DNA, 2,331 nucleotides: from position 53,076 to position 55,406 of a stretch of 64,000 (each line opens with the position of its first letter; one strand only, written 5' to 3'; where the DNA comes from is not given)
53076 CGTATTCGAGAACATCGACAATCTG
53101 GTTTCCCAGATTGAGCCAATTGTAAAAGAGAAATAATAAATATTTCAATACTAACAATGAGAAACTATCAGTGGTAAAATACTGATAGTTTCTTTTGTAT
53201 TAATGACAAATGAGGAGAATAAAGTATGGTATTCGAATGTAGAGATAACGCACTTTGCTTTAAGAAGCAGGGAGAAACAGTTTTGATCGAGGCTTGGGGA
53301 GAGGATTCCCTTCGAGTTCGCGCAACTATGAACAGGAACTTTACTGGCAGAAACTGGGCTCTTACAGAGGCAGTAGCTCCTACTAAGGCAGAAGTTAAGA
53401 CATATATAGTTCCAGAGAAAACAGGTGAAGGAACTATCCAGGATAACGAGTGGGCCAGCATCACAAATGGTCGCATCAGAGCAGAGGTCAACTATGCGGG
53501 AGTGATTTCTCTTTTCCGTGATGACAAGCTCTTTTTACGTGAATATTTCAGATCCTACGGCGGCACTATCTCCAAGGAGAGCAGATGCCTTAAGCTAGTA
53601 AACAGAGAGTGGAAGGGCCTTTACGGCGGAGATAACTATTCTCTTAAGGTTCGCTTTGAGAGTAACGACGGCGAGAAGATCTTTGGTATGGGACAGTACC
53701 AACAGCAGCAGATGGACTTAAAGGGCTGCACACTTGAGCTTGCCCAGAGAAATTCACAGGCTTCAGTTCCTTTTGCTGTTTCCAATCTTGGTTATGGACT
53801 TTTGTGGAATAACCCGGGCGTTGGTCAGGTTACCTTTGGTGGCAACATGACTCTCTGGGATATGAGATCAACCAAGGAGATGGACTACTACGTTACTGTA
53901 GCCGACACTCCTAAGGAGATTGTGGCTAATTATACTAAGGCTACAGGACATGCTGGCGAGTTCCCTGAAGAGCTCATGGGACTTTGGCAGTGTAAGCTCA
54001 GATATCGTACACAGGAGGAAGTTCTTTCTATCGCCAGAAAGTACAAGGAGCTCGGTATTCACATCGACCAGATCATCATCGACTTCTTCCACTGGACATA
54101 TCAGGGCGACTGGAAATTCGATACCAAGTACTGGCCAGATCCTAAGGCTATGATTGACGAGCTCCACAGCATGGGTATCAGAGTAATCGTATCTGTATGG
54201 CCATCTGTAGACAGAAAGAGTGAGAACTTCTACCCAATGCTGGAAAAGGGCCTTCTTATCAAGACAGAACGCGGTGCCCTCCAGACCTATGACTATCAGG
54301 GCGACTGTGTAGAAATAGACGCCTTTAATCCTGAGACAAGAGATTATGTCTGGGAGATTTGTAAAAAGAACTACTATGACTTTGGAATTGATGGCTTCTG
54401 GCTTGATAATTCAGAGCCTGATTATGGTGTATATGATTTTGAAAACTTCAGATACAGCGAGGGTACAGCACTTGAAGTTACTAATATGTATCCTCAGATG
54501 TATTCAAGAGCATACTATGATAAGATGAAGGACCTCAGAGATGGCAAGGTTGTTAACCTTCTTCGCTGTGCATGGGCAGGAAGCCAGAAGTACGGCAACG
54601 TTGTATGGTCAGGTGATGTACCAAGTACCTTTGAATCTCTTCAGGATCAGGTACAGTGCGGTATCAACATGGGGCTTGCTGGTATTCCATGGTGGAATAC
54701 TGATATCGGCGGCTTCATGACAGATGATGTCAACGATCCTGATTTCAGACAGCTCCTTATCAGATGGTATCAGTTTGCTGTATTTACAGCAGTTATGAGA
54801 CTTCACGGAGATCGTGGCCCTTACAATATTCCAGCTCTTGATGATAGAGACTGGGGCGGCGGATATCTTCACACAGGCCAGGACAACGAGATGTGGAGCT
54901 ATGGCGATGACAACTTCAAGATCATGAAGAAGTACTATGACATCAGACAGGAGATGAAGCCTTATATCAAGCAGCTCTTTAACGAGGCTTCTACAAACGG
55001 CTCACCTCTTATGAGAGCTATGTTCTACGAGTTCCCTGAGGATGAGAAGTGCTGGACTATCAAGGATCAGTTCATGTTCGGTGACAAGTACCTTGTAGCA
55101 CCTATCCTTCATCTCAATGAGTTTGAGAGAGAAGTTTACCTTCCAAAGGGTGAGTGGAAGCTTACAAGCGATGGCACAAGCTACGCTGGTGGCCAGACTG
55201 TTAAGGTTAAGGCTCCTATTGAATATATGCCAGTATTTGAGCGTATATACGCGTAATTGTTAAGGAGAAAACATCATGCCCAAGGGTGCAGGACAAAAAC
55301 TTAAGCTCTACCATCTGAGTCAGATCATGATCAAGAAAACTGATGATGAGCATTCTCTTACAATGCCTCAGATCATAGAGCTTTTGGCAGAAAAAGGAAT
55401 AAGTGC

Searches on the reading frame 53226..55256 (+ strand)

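Call 49: search_protein_families(library=pfam, proteins=[window:53226-55256:+], max_evalue=0.0001)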
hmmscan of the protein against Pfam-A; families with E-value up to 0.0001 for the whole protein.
window:53226-55256:+ (676 aa): 3 families
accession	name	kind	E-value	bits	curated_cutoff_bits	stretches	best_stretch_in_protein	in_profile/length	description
PF01055.32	Glyco_hydro_31_2nd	-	2.2e-74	251.2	23.5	1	247-581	5-325/328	Glycosyl hydrolases family 31 TIM-barrel domain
PF21365.3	Glyco_hydro_31_3rd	-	1.1e-23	84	24.4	1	592-673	1-82/87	Glycosyl hydrolase family 31 C-terminal domain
PF13802.12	Gal_mutarotas_2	-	3.2e-07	31.2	27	1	21-198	4-179/184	Glycosyl hydrolase 31 N-terminal galactose mutarotase-like domain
